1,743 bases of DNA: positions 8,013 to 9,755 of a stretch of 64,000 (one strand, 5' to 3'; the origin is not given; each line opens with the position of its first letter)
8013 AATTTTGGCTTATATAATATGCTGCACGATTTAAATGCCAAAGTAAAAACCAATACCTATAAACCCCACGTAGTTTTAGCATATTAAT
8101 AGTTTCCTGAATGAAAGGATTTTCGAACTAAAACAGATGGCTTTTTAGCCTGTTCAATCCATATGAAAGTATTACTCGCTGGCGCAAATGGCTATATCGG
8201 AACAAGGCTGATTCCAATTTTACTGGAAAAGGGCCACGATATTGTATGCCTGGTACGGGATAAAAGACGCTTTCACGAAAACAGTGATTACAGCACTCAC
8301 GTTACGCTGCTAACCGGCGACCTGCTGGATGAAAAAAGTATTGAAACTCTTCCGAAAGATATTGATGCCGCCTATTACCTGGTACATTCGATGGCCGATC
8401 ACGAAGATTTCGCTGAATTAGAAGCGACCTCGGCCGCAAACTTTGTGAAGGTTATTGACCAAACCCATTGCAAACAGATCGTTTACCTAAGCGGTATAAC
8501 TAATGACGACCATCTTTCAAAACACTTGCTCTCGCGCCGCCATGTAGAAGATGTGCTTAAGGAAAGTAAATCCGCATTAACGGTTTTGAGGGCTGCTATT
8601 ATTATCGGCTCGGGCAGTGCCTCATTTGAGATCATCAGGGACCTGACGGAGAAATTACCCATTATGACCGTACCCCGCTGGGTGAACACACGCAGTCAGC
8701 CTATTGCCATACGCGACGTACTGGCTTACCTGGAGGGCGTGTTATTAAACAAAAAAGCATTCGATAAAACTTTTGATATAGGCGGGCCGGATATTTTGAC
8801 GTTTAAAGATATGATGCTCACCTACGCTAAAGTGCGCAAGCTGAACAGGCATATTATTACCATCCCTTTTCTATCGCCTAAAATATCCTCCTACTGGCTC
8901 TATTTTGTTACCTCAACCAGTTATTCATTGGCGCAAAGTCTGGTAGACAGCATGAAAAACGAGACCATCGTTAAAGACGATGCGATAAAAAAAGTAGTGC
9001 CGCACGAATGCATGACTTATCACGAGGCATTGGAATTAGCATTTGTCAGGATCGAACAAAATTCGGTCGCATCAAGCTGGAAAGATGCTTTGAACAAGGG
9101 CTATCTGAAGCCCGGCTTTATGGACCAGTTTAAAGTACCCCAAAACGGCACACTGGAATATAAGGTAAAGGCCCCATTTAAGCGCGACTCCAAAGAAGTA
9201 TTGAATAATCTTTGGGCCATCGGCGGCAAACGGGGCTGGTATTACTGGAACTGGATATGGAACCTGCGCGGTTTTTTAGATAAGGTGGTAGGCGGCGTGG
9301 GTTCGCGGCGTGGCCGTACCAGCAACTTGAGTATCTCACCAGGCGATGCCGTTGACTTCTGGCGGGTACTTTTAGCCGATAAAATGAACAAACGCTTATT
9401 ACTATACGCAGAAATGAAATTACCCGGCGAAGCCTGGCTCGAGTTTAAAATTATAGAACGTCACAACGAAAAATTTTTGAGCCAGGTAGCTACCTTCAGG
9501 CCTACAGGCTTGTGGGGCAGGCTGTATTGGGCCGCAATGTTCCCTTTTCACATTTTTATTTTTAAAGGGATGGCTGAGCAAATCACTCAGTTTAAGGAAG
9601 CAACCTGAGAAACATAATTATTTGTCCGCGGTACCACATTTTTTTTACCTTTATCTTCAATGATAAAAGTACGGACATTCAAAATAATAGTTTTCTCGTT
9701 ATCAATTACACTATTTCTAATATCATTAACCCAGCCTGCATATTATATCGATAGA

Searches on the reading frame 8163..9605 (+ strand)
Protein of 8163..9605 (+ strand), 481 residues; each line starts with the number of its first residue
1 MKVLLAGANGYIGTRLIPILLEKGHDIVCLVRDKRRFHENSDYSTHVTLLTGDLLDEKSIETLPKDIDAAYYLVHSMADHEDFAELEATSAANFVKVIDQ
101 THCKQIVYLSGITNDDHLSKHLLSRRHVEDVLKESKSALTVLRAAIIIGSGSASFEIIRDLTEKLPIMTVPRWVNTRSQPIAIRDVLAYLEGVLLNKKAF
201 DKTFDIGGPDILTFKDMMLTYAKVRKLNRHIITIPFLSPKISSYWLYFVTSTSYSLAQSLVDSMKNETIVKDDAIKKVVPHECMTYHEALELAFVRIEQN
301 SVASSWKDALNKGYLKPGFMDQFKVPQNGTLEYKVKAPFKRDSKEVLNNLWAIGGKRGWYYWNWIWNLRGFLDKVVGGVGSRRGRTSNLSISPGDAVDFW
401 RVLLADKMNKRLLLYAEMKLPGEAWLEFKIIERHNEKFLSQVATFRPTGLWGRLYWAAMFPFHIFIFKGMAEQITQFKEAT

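Call 67: search_protein_families(library=pfam, proteins=[window:8163-9605:+], max_evalue=0.00001)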
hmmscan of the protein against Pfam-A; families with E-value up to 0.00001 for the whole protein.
window:8163-9605:+ (481 aa): 4 families
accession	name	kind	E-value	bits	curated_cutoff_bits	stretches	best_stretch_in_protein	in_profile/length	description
PF11066.14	DUF2867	-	3.9e-29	102.2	27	1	334-470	12-142/142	Protein of unknown function (DUF2867)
PF13460.12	NAD_binding_10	-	4.5e-15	56.4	27.2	1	7-144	1-133/184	NAD(P)H-binding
PF01370.27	Epimerase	-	1.1e-11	45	20.9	1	3-110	1-114/240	NAD dependent epimerase/dehydratase family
PF05368.20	NmrA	-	2.2e-11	44.4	27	1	2-138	4-140/298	NmrA-like family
